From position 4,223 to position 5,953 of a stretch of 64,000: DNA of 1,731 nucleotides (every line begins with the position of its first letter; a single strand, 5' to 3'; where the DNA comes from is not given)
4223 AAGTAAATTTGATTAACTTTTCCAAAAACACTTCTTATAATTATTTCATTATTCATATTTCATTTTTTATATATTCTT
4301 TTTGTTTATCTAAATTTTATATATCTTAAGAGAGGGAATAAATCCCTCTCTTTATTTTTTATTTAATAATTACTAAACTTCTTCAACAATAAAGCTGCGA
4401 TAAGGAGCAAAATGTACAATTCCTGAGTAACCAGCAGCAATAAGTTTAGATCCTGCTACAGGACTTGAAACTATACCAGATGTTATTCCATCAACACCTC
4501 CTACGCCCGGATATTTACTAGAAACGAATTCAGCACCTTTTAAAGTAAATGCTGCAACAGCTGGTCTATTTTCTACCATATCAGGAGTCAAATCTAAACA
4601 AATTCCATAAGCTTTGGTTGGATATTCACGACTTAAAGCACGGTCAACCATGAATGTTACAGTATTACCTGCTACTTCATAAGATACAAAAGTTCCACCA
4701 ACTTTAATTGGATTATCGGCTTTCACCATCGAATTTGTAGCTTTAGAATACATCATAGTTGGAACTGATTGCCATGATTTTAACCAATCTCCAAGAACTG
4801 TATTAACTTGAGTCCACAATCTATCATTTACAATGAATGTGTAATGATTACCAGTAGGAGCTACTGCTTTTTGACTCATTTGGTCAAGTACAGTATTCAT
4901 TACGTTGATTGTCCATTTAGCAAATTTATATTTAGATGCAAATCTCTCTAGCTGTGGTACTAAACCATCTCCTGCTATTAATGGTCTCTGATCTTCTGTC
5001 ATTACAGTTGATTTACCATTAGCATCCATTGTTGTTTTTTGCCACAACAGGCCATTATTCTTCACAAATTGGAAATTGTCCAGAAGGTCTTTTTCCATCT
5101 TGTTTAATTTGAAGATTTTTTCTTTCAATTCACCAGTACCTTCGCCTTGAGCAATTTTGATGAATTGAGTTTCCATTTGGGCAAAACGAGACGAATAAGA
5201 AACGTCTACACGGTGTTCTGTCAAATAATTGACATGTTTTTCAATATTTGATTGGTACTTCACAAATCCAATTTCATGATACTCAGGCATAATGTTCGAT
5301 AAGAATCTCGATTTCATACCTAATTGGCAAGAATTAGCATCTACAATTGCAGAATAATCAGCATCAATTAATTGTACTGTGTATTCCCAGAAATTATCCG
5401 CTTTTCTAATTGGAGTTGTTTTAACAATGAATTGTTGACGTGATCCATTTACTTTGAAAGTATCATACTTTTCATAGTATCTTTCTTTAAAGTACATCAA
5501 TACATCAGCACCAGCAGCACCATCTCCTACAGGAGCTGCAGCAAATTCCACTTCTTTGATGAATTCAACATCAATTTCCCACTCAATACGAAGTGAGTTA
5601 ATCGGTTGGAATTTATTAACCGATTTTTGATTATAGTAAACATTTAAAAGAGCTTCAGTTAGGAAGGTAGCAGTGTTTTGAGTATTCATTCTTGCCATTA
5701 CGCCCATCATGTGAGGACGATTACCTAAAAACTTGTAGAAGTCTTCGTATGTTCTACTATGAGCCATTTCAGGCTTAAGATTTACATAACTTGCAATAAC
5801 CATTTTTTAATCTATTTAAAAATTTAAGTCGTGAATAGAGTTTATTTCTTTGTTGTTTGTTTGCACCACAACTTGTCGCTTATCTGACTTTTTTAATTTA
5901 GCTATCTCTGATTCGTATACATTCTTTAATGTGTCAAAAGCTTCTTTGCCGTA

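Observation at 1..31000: Late-gene module is written in a TGA=Trp code while the early plus-strand module uses TGA as a stop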

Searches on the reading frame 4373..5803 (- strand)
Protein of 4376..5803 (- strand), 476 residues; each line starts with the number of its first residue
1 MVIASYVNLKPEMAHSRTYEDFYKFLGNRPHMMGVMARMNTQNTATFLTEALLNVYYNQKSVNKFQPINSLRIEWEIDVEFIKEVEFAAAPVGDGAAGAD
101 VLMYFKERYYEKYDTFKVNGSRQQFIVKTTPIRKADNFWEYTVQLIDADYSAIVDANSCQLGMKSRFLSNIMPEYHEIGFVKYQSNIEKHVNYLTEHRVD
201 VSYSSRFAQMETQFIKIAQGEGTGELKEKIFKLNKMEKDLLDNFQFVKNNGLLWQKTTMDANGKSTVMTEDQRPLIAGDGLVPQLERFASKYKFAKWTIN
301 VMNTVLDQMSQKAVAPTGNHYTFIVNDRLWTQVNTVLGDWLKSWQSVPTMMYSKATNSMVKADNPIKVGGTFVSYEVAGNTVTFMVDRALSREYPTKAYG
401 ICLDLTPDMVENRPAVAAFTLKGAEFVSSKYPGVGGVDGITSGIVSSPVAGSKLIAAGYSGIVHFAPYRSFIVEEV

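Call 9: search_protein_families(library=phrogs, proteins=[window:4376-5803:-], max_evalue=0.001)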
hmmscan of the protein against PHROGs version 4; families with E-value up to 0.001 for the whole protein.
seq(476 aa): 1 family
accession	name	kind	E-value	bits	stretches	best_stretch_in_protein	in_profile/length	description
phrog_11589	-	head and packaging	9.5e-09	35.2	1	87-384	94-390/495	major head protein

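Call 37: find_related_loci(query=window:4373-5800:-, collection=viral_contigs, flank=10000)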
Query window:4373-5800:- (475 aa) in viral_contigs; peptide patterns used: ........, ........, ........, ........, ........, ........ (x = any residue, [..] = any of these).
34 stretches matched a pattern; 32 encode a relative of the query (tblastn E <= 1e-3); 31 distinct loci.
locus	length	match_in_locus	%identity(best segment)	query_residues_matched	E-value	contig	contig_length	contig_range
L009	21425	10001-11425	79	1-475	0e+0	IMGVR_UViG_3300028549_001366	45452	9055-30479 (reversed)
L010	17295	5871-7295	79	1-475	0e+0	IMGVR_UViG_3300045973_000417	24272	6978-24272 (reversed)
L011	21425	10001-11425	79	1-475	0e+0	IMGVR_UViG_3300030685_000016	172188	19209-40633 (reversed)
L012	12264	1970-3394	79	1-475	0e+0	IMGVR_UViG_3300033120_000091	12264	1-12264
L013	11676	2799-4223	79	1-475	0e+0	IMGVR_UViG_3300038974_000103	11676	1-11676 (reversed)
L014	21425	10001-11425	77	1-475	0e+0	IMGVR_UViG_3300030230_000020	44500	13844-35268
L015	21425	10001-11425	77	1-475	0e+0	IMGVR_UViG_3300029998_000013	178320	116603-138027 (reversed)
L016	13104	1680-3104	77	1-475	0e+0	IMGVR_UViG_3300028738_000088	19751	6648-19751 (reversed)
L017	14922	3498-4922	77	1-475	0e+0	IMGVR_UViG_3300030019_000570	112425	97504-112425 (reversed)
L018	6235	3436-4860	77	1-475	0e+0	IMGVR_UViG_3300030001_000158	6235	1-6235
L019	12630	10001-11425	77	1-475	0e+0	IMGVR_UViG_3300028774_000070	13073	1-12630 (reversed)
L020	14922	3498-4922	77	1-475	0e+0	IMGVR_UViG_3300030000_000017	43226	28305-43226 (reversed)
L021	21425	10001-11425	77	1-475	0e+0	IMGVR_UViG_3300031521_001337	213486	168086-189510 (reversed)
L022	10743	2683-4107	75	1-475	0e+0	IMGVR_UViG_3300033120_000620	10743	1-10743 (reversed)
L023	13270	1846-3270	75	1-475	0e+0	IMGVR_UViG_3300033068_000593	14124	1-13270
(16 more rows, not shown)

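Call 69: search_dna_similar(query=window:4373-5800:-, collection=phages, mode=protein, max_rows=25, max_evalue=0.001)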
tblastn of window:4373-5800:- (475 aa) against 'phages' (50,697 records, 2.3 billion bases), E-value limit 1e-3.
Records with a match: 2; places in all: 2; records where one place covers at least 80% of the query: 2.
Best place of each record, by identity: <60% 2.
By first word of the organism name: Bacteriophage 2.
By host as written in the record: - 2.
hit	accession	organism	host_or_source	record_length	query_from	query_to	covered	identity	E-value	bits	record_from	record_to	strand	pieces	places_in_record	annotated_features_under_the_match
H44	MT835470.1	Bacteriophage sp.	human fecal samples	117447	1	475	100%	49.2%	1e-154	492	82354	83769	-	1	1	record has no annotation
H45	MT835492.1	Bacteriophage sp.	human fecal samples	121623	1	475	100%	48.4%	5e-138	444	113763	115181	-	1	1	record has no annotation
